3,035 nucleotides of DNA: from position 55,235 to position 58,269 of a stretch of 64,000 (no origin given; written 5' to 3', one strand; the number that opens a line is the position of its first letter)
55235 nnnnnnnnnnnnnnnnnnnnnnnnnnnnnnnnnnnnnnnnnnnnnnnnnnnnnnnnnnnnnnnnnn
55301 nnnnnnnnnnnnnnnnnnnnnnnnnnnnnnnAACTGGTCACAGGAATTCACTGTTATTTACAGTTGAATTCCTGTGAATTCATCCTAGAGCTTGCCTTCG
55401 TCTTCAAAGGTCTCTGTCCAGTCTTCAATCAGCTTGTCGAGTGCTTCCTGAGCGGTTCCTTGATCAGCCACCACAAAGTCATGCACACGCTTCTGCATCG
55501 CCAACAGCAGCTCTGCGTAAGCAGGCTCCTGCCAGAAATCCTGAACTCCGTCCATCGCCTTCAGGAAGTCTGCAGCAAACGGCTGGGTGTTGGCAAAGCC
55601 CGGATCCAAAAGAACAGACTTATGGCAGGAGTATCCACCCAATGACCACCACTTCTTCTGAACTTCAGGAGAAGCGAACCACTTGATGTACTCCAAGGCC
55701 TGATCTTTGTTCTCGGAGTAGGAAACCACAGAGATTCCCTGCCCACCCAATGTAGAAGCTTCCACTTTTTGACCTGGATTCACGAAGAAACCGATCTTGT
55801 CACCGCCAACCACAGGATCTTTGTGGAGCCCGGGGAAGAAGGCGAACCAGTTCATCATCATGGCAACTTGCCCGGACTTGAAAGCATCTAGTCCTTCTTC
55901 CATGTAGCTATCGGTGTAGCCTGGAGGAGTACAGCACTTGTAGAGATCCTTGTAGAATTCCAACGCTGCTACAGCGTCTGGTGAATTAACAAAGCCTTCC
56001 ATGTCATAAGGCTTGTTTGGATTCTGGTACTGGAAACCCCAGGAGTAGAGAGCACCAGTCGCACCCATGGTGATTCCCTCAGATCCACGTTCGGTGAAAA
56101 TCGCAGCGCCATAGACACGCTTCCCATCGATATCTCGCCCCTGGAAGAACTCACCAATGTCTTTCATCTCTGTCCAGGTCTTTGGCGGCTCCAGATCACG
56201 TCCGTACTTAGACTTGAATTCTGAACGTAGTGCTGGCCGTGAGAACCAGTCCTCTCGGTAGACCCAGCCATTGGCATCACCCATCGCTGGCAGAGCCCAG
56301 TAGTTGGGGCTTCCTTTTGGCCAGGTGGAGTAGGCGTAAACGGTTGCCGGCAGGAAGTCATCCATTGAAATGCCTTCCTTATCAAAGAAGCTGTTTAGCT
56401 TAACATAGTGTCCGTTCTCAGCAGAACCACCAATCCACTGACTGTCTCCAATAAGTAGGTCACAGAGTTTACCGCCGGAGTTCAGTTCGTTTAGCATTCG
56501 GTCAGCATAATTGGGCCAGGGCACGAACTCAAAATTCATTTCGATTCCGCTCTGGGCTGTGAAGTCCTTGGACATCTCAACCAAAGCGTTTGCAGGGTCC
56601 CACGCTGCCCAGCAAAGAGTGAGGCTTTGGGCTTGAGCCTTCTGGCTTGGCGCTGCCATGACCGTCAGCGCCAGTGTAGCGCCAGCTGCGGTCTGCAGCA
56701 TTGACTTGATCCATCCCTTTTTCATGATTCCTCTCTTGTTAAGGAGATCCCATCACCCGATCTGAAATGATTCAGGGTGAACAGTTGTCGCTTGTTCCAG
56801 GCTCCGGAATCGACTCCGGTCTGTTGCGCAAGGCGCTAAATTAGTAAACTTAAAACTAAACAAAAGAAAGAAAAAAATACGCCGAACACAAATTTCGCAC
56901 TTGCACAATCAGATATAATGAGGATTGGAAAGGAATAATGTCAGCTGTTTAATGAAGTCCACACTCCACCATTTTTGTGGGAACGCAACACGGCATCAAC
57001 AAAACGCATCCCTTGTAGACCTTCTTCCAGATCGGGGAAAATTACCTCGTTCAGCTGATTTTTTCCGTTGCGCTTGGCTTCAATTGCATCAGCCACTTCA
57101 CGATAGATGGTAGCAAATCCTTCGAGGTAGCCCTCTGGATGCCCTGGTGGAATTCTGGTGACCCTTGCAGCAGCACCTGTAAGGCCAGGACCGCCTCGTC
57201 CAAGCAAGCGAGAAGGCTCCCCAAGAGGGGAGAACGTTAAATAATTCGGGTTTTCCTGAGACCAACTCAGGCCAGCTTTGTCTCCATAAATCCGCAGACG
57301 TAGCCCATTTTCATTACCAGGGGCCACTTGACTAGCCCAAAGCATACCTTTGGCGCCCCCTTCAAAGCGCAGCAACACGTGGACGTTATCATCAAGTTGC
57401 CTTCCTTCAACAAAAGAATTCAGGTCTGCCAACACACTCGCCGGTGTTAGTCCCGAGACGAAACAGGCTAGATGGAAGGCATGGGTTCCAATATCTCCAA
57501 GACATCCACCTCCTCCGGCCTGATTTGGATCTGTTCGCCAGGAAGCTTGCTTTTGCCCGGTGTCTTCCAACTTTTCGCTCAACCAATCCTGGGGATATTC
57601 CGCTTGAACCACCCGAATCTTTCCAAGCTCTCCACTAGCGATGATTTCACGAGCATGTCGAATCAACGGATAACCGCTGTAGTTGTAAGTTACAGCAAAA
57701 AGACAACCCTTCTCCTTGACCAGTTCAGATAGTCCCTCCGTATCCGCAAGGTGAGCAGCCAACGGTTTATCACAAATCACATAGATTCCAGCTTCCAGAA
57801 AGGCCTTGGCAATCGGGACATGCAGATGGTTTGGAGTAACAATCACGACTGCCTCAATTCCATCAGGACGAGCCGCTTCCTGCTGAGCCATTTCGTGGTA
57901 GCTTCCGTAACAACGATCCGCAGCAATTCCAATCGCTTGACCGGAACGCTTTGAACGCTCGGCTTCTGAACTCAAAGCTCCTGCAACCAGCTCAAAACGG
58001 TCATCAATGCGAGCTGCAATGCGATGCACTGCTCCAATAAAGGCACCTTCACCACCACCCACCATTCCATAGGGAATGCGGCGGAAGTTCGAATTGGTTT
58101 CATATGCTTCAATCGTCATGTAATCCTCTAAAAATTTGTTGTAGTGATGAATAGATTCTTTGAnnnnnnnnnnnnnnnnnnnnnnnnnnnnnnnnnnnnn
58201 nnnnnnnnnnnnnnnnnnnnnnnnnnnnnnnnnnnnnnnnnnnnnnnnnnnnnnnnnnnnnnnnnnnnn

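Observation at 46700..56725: Glycerol-type ABC transporter (two ATPases plus a DUF2160 small membrane protein) physically linked to a PTS-dependent dihydroxyacetone kinase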

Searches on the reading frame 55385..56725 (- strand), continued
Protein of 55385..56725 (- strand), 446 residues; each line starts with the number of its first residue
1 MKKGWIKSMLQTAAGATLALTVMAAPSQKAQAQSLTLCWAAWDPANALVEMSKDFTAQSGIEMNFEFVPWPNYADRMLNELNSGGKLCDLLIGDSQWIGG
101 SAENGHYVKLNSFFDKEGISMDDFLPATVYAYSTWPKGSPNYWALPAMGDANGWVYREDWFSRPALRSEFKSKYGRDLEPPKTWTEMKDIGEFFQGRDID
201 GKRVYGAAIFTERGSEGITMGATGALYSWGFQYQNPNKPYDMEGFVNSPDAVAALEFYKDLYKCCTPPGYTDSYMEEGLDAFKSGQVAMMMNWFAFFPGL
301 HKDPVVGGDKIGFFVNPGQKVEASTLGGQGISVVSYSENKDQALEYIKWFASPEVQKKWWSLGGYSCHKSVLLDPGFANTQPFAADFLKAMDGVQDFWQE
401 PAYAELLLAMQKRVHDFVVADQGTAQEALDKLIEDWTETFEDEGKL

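Call 88: search_protein_families(library=ncbifam, proteins=[L008:17506-19128:+, L015:1498-3009:+, L018:568-1467:+, L008:19166-20194:+, L007:20284-21081:+, L092:18817-20436:+], max_evalue=1e-10)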
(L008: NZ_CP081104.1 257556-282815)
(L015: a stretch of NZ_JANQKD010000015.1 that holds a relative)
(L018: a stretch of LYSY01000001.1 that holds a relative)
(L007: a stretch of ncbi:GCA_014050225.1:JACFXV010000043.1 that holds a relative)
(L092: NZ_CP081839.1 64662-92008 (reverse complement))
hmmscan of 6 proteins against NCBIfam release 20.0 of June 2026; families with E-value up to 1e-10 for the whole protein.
L008:17506-19128:+ (540 aa): 5 families
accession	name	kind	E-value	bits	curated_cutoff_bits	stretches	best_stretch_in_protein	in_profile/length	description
TIGR02361.1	dak_ATP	equivalog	2.7e-150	501.8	574.95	1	3-535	2-583/583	glycerone kinase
NF011049.0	PRK14479.1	subfamily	4.5e-133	444.8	492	1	1-538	1-566/568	dihydroxyacetone kinase family protein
TIGR02363.1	dhaK1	equivalog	2.1e-91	306.4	406.25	1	1-320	1-329/329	dihydroxyacetone kinase subunit DhaK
TIGR02362.1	dhaK1b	equivalog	9.4e-65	218.8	413.25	1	4-320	2-326/326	DhaKLM operon coactivator DhaQ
TIGR02365.1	dha_L_ycgS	equivalog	4.4e-30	104.9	138.3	1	352-534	2-194/196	dihydroxyacetone kinase subunit DhaL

L015:1498-3009:+ (503 aa): 12 families
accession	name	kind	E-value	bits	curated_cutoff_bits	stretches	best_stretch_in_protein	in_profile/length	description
TIGR01312.1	XylB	equivalog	3.7e-122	408.3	380.25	1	9-487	1-478/481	xylulokinase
NF011601.0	PRK15027.1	equivalog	5.9e-85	285.5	912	1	9-492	3-479/484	xylulokinase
TIGR01314.1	gntK_FGGY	equivalog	3.7e-69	233.6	648.55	1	9-485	3-486/505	gluconokinase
NF008187.0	PRK10939.1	equivalog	2.3e-55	188.2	528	1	8-487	6-498/521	autoinducer-2 kinase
TIGR01311.1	glycerol_kin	equivalog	3.1e-46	157.7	590.35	1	9-459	4-461/496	glycerol kinase GlpK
NF000756.0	PRK00047.1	subfamily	9.1e-44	149.6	498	1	6-457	5-461/502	glycerol kinase GlpK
TIGR02628.1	fuculo_kin_coli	equivalog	6.9e-40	137.4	470.9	1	7-460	2-454/465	L-fuculokinase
TIGR01315.1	5C_CHO_kinase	subfamily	2.4e-31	109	408.7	1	9-246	3-258/541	FGGY family pentulose kinase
NF003154.0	PRK04123.1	equivalog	4.2e-31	108.3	428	1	216-489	250-534/554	ribulokinase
TIGR01234.1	L-ribulokinase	equivalog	1.2e-21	77.1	583.25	1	7-489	2-527/536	ribulokinase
TIGR02627.1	rhamnulo_kin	equivalog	1.7e-15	56.6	527.95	0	58-224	50-217/454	rhamnulokinase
NF007925.0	PRK10640.1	equivalog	3.7e-15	55.3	639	0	57-225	55-224/489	rhamnulokinase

L018:568-1467:+ (299 aa): 202 families (the best 25 are shown)
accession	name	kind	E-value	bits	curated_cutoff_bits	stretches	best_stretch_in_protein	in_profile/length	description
NF004713.0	PRK06057.1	equivalog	1.8e-83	280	404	1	41-295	6-256/257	3-oxoacyl-ACP reductase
NF004791.0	PRK06138.1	equivalog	2.2e-66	223.8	312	1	41-290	2-251/252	SDR family oxidoreductase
NF004818.0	PRK06172.1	equivalog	8.9e-61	205.4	336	1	41-290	4-252/253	SDR family oxidoreductase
NF005559.1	PRK07231.1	subfamily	7.2e-60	202.6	215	1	42-289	2-248/249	glucose 1-dehydrogenase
NF052558.1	MBtsdlDhBudC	equivalog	1.6e-59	201.5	270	1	44-295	3-248/250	meso-2,3-butanediol dehydrogenase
NF053701.1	CsHdxCHCADhChcB2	equivalog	6e-59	199.5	350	1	42-290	1-244/245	cis-4-hydroxycyclohexanecarboxylate dehydrogenase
NF005681.0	PRK07478.1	subfamily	5.8e-58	196.2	267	1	41-290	3-251/254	SDR family oxidoreductase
NF004198.0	PRK05653.1-3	equivalog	1e-57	195.4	296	1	42-288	5-246/248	3-oxoacyl-ACP reductase FabG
TIGR01830.1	3oxo_ACP_reduc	equivalog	3.2e-54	184.2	297.75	1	47-288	1-238/239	3-oxoacyl-[acyl-carrier-protein] reductase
NF006366.0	PRK08589.1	equivalog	1.3e-53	182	386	1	45-295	7-258/272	SDR family oxidoreductase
NF006493.1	PRK08936.1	subfamily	2.3e-53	181.1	420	1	42-289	5-251/261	glucose-1-dehydrogenase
NF005309.0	PRK06841.1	subfamily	3.3e-52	177.5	286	1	40-289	11-253/255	GolD/DthD family dehydrogenase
NF009466.0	PRK12826.1-2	subfamily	2.2e-51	174.7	222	1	45-289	4-245/248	3-oxoacyl-ACP reductase FabG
NF005469.0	PRK07063.1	equivalog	2.5e-51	174.7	306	1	42-292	5-258/260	SDR family oxidoreductase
NF009093.0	PRK12429.1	subfamily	1.2e-50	172.2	258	1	41-289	2-257/259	3-hydroxybutyrate dehydrogenase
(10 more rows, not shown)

L008:19166-20194:+ (342 aa): 12 families
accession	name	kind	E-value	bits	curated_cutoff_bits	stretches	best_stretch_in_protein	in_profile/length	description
NF052440.1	TransRegGNTRPSEAE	equivalog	1.2e-20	73.8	400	1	3-219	5-211/333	HTH-type transcriptional regulator GntR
NF047341.1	lactose_RbsR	equivalog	8.5e-18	64.7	382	1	2-216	1-208/331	ribose utilization transcriptional repressor RbsR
NF007449.0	PRK10014.1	subfamily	1.9e-17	63.4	310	1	2-187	5-184/342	Mal regulon transcriptional regulator MalI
NF051853.1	TransRegUriRCory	equivalog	5.1e-17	62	550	1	4-165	1-156/327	transcriptional regulator UriR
TIGR02417.1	fruct_sucro_rep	subfamily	6.9e-17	61.7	389.55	1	5-280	1-272/327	D-fructose-responsive transcription factor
TIGR01481.1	ccpA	equivalog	1.6e-15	57.4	442.35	1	5-287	4-279/330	catabolite control protein A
NF007075.0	PRK09526.1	subfamily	3.6e-15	55.7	340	1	2-244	4-236/358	LacI family DNA-binding transcriptional regulator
NF007706.0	PRK10401.1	equivalog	5.2e-13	49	555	0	5-62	3-60/346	HTH-type transcriptional regulator GalS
NF047913.1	TransRegIdnR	equivalog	8.7e-13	48.3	500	1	5-253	7-244/331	DNA-binding transcriptional regulator IdnR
NF008452.0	PRK11303.1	equivalog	3e-12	46.4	385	1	6-215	3-207/332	catabolite repressor/activator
NF011563.0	PRK14987.1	equivalog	1.8e-11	43.9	433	1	2-214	4-206/331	gluconate operon transcriptional repressor GntR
NF008269.0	PRK11041.1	equivalog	2e-11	43.5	436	1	4-186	10-185/342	DNA-binding transcriptional regulator CytR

L007:20284-21081:+ (265 aa): 0 families

L092:18817-20436:+ (539 aa): 5 families
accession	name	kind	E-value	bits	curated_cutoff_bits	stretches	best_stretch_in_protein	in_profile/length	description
TIGR02361.1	dak_ATP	equivalog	6.5e-151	503.8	574.95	1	3-536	2-581/583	glycerone kinase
NF011049.0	PRK14479.1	subfamily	6.9e-128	427.6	492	1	1-538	1-563/568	dihydroxyacetone kinase family protein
TIGR02363.1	dhaK1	equivalog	7.2e-91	304.6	406.25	1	1-322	1-328/329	dihydroxyacetone kinase subunit DhaK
TIGR02362.1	dhaK1b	equivalog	1.1e-60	205.5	413.25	1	4-323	2-326/326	DhaKLM operon coactivator DhaQ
TIGR02365.1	dha_L_ycgS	equivalog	2.2e-26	92.8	138.3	1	357-538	4-195/196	dihydroxyacetone kinase subunit DhaL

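Call 89: search_dna_similar(query=window:55385-56725:-, collection=plasmids, mode=protein, max_rows=60, max_evalue=1e-150)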
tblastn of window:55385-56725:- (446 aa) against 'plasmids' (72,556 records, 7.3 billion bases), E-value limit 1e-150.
Records with a match: 51; places in all: 51; records where one place covers at least 80% of the query: 51.
Best place of each record, by identity: 60-80% 51.
By first word of the organism name: Rhizobium 17; Sinorhizobium 10; Ensifer 9; Agrobacterium 3; Shinella 3; Phyllobacterium 2; Microvirga 1; Ruegeria 1; Paraburkholderia 1; Caballeronia 1; and 3 more.
By predicted mobility (MOB-suite, as given by PLSDB): non-mobilizable 39; conjugative 9; mobilizable 3.
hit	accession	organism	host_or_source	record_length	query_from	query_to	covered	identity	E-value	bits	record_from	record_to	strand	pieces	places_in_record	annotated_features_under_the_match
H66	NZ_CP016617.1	Microvirga ossetica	Vicia alpestris,cell culture,nodules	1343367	27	446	94%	78.1%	0e+0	705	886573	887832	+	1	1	none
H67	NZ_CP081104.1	Ruegeria conchae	-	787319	27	446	94%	77.6%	0e+0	685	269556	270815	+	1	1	extracellular solute-binding protein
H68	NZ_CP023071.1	Sinorhizobium fredii CCBAU 83666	G.max,nodule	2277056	30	446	93%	77.7%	0e+0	683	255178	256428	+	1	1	record has no annotation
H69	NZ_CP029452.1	Sinorhizobium fredii CCBAU 25509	Glycine soja,cell culture,plant root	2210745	30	446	93%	77.7%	0e+0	683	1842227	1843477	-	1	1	record has no annotation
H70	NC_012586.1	Sinorhizobium fredii NGR234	-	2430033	30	446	93%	77.5%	0e+0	681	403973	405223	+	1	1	record has no annotation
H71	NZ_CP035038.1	Sinorhizobium fredii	single cell,soil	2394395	30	446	93%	77.2%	0e+0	681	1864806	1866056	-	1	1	none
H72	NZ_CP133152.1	Sinorhizobium chiapasense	Acaciella angustissima,cell culture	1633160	30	446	93%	76.7%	0e+0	676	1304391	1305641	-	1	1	none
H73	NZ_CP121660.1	Sinorhizobium terangae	Desmanthus virgatus,cell culture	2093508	30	446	93%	76.7%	0e+0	675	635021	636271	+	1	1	none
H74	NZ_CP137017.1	Sinorhizobium fredii GR64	Phaseolus vulgaris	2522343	30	446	93%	76.5%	0e+0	676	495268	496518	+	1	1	record has no annotation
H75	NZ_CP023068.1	Sinorhizobium sojae CCBAU 05684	G.max,nodule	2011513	30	446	93%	76.3%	0e+0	676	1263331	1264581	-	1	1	record has no annotation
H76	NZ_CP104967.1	Phyllobacterium sp. A18/5-2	Vicia costata,cell culture,root nodule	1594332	30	446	93%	76.0%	0e+0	673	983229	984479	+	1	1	none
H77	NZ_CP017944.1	Phyllobacterium zundukense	Oxytropis triphylla,cell culture,root ...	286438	30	446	93%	75.8%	0e+0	670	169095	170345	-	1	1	extracellular solute-binding protein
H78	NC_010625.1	Paraburkholderia phymatum STM815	-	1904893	30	445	93%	72.8%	0e+0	642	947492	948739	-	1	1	record has no annotation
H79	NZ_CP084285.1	Caballeronia zhejiangensis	Anasa tristis,Cell culture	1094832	30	445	93%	72.1%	0e+0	637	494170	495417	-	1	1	none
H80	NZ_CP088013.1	Rhizobium sp. T136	Melilotus albus,Cell culture,root nodule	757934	30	446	93%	71.9%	0e+0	635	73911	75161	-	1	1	ABC transporter substrate-binding protein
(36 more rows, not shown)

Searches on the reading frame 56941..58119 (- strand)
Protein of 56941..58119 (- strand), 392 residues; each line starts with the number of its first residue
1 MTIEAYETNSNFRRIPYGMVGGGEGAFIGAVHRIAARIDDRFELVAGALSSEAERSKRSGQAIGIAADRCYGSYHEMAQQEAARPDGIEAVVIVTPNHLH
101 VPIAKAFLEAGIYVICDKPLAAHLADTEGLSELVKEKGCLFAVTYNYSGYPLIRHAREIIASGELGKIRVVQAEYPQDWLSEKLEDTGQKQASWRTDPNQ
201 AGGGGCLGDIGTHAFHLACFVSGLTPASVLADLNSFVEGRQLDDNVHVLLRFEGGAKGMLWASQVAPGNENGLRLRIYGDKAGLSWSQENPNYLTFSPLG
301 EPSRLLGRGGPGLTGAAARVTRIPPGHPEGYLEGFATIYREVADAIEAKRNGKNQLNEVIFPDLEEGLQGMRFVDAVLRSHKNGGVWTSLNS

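Call 5: search_protein_families(library=pfam, proteins=[window:56941-58119:-], max_evalue=0.01)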
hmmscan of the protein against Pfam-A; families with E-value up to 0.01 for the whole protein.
window:56941-58119:- (392 aa): 3 families
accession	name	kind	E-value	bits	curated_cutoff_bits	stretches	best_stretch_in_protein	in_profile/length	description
PF22725.1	GFO_IDH_MocA_C3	-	1.3e-34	119.3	27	1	153-284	1-123/124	GFO/IDH/MocA C-terminal domain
PF02894.22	GFO_IDH_MocA_C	-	2.7e-24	86.6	22.9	1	157-385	1-214/218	Oxidoreductase family, C-terminal alpha/beta domain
PF01408.29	GFO_IDH_MocA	-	1.2e-20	74.8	24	1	17-145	3-120/120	Oxidoreductase family, NAD-binding Rossmann fold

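Call 9: search_protein_families(library=ncbifam, proteins=[window:56941-58119:-], max_evalue=0.01)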
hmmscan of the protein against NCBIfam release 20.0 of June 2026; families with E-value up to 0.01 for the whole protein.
window:56941-58119:- (392 aa): 8 families
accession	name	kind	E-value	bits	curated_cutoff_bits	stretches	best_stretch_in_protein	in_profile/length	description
NF052479.1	LevoglcsnDh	equivalog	7.7e-33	113.7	650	2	17-241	6-220/386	levoglucosan dehydrogenase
NF041392.1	XylDh_Gfo6_Halo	equivalog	4.7e-26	91.4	350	1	45-280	44-269/350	D-xylose 1-dehydrogenase Gfo6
TIGR04380.1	myo_inos_iolG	equivalog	3.7e-16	58.9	355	1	28-293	12-259/330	inositol 2-dehydrogenase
NF008607.0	PRK11579.1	subfamily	5.5e-16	58.5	330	1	87-266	64-231/346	oxidoreductase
NF040723.1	UDP-GlcNAcDh_Arch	equivalog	1.9e-12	47.3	450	1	33-174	17-147/302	UDP-N-acetylglucosamine 3-dehydrogenase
NF058561.1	BT_2158_fam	equivalog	4.4e-08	32.1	750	1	71-174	83-183/487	glycoside 3-dehydrogenase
NF007574.0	PRK10206.1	equivalog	2.7e-07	30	352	1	86-175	64-153/345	oxidoreductase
TIGR01761.1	thiaz-red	subfamily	0.00046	19.8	188.8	1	40-161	27-136/350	thiazolinyl imide reductase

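Call 43: search_solved_structures(query=window:56941-58119:-, max_evalue=1e-10)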
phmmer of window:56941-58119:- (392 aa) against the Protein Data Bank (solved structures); distinct sequences matched with E-value up to 1e-10: 26.
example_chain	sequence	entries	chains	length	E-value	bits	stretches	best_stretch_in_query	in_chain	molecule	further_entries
3v5n_A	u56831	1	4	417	3.8e-155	520.1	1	1-388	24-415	Oxidoreductase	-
3dty_A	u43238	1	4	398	1.5e-87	297.5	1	15-389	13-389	Oxidoreductase, Gfo/Idh/MocA family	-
7d5m_A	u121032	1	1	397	1.7e-85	290.7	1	15-388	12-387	Oxidoreductase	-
7d5n_A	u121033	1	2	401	1.7e-85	290.7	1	15-388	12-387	Oxidoreductase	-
4h3v_A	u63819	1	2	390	3.5e-37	131.6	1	21-241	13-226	Oxidoreductase domain protein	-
6a3f_A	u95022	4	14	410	2e-29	106.1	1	10-244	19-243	Putative dehydrogenase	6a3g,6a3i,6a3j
4fb5_A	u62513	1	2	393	3e-25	92.4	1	85-297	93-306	Probable oxidoreductase protein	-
4gqa_A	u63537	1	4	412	1.3e-21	80.4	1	13-223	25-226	NAD binding Oxidoreductase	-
5ya8_A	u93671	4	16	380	8.5e-20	74.4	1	80-304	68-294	Scyllo-inositol dehydrogenase with L-glucose dehydrogenase activity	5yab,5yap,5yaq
6ktj_A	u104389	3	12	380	3.9e-19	72.3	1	80-304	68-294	Scyllo-inositol dehydrogenase with L-glucose dehydrogenase activity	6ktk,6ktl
1ofg_A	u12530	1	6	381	6e-17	65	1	12-286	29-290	GLUCOSE-FRUCTOSE OXIDOREDUCTASE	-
1ryd_A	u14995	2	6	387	6.3e-17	65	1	12-286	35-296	glucose-fructose oxidoreductase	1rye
1h6a_A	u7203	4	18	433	8.5e-17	64.5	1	12-286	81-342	PRECURSOR FORM OF GLUCOSE-FRUCTOSE OXIDOREDUCTASE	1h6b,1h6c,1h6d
1evj_A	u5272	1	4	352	3e-16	62.7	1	13-286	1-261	GLUCOSE-FRUCTOSE OXIDOREDUCTASE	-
5a02_A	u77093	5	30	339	2.1e-15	60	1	42-281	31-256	ALDOSE-ALDOSE OXIDOREDUCTASE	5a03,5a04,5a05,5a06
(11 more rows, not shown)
